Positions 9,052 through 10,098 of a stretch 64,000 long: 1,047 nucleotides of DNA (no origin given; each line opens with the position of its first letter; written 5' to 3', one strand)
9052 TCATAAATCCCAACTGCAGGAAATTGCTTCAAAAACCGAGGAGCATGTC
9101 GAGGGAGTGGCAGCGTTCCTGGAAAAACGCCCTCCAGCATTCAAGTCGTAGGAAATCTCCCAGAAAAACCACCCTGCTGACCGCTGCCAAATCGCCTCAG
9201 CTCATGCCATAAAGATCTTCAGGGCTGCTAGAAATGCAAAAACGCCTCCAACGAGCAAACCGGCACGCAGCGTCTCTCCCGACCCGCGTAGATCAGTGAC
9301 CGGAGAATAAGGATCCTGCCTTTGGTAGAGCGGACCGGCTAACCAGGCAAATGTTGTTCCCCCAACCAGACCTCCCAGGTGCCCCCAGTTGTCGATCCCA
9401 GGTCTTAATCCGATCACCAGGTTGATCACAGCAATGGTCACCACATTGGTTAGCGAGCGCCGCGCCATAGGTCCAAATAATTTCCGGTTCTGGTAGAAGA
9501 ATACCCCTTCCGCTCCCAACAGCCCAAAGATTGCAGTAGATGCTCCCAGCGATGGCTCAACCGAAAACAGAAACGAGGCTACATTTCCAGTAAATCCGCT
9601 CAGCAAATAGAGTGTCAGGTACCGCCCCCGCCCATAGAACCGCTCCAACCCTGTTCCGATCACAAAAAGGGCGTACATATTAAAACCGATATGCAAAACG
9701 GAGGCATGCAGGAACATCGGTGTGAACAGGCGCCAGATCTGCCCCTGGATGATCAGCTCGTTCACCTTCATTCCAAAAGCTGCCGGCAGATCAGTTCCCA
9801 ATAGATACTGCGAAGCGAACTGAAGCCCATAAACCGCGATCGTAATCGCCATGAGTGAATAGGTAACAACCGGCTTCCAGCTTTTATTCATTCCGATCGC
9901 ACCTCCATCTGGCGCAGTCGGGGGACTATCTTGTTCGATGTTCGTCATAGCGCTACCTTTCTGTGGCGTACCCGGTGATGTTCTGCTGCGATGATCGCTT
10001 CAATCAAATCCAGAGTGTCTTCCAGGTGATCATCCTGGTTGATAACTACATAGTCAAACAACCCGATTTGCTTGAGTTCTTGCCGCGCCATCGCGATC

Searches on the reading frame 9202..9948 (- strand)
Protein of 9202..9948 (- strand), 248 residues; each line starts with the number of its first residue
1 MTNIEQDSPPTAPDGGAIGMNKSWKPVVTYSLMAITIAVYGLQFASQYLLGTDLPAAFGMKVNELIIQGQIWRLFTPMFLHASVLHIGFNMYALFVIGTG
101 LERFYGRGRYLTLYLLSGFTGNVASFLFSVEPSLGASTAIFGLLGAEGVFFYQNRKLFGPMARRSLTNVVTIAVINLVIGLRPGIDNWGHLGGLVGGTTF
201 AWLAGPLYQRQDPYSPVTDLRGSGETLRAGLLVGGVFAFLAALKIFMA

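Call 11: search_protein_families(library=pfam, max_evalue=0.00001, proteins=[window:9202-9948:-])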
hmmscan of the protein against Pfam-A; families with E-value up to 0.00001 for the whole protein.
window:9202-9948:- (248 aa): 1 family
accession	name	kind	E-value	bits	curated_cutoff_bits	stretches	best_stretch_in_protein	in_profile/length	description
PF01694.28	Rhomboid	-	1.4e-40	139.2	22.6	1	69-204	2-140/143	Rhomboid domain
